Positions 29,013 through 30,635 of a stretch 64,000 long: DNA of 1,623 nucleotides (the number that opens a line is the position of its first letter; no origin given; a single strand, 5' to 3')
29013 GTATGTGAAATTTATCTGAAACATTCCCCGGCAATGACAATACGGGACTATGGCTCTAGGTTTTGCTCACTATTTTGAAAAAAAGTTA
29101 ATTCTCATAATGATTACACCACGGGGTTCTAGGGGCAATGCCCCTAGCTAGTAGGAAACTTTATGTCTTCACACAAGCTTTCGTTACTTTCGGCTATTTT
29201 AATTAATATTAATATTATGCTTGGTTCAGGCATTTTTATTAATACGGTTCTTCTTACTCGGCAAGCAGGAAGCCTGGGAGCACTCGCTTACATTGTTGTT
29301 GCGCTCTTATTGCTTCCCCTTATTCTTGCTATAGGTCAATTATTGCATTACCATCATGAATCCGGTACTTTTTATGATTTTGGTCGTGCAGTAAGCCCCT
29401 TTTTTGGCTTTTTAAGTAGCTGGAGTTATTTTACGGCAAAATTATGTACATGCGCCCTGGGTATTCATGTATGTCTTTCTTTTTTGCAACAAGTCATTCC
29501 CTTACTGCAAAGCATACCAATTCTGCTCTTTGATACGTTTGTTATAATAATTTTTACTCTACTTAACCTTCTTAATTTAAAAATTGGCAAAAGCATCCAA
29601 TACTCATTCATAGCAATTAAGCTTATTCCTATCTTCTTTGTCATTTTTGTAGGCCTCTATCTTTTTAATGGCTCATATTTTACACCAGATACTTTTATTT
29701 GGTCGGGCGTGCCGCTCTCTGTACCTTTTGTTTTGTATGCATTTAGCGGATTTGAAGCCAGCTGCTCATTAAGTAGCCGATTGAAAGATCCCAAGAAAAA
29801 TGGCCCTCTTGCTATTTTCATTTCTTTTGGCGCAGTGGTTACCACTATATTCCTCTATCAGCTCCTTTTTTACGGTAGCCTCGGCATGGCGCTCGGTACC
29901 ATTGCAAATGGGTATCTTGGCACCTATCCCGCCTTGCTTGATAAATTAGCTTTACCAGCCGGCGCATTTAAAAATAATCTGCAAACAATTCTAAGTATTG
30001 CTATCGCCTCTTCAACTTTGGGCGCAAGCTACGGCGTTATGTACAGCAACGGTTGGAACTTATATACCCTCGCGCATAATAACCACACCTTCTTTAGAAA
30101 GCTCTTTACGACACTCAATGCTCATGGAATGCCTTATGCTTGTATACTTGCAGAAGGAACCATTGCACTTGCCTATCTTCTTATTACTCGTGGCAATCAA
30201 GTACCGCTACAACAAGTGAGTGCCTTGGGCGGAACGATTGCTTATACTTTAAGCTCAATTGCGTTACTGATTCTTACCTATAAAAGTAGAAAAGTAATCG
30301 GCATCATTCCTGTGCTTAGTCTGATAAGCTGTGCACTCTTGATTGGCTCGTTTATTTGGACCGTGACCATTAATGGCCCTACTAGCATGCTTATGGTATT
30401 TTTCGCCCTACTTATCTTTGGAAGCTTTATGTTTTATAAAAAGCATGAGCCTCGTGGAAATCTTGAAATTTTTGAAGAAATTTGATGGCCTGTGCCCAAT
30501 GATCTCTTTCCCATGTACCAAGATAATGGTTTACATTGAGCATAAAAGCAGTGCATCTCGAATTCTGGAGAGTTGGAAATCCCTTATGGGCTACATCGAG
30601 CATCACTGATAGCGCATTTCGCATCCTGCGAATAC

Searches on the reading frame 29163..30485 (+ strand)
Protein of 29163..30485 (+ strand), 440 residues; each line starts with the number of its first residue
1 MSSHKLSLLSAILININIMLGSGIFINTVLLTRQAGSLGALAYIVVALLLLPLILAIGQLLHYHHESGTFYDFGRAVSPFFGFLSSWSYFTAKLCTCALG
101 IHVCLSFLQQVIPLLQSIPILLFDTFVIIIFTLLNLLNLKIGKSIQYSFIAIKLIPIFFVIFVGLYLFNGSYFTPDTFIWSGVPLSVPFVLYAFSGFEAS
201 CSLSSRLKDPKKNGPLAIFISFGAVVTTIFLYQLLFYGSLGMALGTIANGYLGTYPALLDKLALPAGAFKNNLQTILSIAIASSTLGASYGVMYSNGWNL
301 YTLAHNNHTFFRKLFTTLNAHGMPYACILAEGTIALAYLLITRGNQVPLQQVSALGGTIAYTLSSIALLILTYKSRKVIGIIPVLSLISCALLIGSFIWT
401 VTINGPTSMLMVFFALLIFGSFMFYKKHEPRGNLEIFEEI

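Call 37: search_protein_families(library=pfam, proteins=[window:29163-30485:+], max_evalue=0.00001)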
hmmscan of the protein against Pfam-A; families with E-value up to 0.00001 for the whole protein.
window:29163-30485:+ (440 aa): 2 families
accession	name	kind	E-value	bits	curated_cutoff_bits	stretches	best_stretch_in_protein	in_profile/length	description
PF13520.12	AA_permease_2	-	2.6e-35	122.6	27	1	6-411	1-412/427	Amino acid permease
PF00324.27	AA_permease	-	2.3e-20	73.2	24.6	1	12-411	3-420/470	Amino acid permease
